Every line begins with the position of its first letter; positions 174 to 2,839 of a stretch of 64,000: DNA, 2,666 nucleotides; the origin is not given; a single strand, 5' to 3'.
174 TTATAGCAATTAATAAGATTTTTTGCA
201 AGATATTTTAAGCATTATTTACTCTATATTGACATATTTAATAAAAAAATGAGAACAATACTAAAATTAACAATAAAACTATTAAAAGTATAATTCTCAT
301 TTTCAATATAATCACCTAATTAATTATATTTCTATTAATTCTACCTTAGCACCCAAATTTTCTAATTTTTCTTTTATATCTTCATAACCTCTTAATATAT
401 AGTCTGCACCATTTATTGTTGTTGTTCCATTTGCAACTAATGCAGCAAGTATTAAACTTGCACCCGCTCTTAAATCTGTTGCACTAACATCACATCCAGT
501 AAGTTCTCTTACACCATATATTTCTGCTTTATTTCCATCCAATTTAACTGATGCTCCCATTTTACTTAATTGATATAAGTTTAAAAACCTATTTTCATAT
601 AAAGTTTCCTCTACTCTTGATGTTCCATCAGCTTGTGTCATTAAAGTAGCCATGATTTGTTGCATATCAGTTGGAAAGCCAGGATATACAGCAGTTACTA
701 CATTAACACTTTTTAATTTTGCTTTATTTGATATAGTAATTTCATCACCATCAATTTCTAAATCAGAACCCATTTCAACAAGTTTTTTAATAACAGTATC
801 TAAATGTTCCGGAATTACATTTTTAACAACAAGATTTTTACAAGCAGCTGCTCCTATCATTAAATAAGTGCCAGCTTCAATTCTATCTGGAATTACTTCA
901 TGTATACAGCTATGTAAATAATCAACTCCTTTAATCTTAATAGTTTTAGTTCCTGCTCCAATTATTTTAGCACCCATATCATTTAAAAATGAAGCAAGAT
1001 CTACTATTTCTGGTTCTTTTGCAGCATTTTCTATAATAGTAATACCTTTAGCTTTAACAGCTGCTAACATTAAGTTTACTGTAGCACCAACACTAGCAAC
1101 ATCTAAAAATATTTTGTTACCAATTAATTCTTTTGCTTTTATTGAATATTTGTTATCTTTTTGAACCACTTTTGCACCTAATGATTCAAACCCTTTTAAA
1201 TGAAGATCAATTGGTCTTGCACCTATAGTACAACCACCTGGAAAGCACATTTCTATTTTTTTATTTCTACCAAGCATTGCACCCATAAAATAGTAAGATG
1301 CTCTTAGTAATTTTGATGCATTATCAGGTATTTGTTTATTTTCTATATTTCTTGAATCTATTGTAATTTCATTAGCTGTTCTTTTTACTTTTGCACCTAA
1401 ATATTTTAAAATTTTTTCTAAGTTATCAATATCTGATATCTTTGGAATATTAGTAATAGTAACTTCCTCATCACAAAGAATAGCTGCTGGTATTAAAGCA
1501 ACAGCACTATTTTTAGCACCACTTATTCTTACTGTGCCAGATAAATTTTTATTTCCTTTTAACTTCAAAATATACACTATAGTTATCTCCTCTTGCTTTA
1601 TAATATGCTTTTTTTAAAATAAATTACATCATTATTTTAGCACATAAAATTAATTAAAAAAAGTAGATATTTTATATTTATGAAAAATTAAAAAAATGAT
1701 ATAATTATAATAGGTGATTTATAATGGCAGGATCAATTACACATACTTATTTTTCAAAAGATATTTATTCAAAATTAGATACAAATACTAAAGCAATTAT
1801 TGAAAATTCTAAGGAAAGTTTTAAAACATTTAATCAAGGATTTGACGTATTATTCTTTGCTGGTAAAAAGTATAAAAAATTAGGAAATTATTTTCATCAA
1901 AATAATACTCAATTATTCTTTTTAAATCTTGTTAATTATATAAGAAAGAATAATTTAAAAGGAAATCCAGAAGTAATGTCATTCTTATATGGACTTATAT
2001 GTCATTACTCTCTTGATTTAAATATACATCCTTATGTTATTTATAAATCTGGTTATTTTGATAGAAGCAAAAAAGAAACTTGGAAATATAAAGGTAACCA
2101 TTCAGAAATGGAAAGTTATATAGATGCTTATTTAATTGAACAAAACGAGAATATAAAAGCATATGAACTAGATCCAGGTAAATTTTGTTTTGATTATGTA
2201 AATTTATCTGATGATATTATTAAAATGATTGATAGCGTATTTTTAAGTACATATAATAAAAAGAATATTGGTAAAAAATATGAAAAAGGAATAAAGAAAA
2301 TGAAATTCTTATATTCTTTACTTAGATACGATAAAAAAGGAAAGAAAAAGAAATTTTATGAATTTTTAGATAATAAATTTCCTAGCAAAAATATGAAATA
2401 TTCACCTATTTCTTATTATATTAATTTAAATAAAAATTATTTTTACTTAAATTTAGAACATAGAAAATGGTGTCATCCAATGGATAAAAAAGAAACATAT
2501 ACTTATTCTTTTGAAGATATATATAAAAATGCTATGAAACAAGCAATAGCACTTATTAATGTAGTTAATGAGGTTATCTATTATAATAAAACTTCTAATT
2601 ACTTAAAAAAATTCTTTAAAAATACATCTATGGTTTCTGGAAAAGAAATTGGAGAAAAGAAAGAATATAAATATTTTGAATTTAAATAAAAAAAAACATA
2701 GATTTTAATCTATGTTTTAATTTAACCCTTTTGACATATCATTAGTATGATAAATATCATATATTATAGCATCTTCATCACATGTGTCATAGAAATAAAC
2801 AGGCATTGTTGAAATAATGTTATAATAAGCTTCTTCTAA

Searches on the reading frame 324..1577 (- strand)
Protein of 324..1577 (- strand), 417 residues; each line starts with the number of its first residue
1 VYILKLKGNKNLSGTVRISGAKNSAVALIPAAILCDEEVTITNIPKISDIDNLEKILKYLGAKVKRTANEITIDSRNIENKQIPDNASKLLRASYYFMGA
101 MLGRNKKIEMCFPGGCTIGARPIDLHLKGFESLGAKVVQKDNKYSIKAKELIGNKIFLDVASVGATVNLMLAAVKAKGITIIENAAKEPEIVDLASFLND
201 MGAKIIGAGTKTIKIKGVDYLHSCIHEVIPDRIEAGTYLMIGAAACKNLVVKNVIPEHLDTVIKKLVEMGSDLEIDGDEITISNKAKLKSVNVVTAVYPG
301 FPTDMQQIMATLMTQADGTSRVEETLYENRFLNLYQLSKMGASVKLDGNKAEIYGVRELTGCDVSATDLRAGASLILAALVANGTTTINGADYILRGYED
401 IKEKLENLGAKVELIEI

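Call 31: find_encoding_contigs(protein=window:324-1577:-, flank=10000, max_places=4)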
Protein window:324-1577:- (417 aa): 15 contigs read that carry it; 4 places shown.
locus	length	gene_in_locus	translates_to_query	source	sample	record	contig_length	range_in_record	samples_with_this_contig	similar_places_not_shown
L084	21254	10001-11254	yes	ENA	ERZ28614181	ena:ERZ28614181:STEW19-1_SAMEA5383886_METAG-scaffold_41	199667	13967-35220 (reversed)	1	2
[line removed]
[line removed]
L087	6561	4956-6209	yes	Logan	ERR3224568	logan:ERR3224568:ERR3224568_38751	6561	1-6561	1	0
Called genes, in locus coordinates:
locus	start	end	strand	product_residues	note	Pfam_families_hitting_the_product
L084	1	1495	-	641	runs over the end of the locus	PF00912:Transgly, PF00905:Transpeptidase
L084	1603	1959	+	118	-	-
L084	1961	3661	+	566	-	PF03485:Arg_tRNA_synt_N, PF00750:tRNA-synt_1d, PF05746:DALR_1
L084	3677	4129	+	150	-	-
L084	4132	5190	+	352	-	PF03462:PCRF, PF00472:RF-1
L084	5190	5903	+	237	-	PF03602:Cons_hypoth95 (weak), PF05175:MTS, PF06325:PrmA, PF12847:Methyltransf_18 (weak), PF13847:Methyltransf_31, PF08241:Methyltransf_11, PF08242:Methyltransf_12, PF13649:Methyltransf_25, +1 more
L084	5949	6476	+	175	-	PF09551:Spore_II_R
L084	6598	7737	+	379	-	-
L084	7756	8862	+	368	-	-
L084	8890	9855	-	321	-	PF00882:Zn_dep_PLPC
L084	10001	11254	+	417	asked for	PF00275:EPSP_synthase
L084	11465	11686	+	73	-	PF01197:Ribosomal_L31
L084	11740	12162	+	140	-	PF02502:LacAB_rpiB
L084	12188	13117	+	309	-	PF08486:SpoIID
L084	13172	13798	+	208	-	PF01551:Peptidase_M23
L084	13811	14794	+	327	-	PF00022:Actin (weak), PF06723:MreB_Mbl, PF00012:HSP70, PF06277:EutA (weak), PF14450:FtsA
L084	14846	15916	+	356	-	PF00953:Glycos_transf_4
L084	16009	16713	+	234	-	PF00072:Response_reg, PF04397:LytTR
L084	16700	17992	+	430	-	PF02518:HATPase_c, PF14501:HATPase_c_5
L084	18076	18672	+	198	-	-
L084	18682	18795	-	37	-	-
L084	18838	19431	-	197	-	PF04647:AgrB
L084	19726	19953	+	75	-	PF00313:CSD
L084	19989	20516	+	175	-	PF02482:Ribosomal_S30AE, PF16321:Ribosom_S30AE_C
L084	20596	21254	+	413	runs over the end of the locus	-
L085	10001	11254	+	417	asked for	PF00275:EPSP_synthase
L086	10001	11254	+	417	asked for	PF00275:EPSP_synthase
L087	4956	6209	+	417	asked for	PF00275:EPSP_synthase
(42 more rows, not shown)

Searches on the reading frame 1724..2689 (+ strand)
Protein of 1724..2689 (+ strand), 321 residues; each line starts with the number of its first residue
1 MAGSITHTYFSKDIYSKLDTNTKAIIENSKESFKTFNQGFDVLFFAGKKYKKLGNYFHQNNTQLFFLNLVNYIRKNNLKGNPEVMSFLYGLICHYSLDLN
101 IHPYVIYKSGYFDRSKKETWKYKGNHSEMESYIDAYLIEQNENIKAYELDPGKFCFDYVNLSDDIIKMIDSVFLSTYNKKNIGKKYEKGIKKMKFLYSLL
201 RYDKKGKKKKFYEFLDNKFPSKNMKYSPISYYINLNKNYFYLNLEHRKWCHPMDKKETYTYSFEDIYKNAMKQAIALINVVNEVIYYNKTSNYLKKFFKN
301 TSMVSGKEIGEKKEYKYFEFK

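Call 60: search_protein_families(library=pfam, proteins=[window:1724-2689:+], max_evalue=0.001)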
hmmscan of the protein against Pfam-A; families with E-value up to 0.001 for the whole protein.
window:1724-2689:+ (321 aa): 1 family
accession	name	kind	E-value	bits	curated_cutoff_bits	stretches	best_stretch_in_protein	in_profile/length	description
PF00882.24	Zn_dep_PLPC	-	2.9e-12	47.3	26.8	1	6-166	1-150/167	Zinc dependent phospholipase C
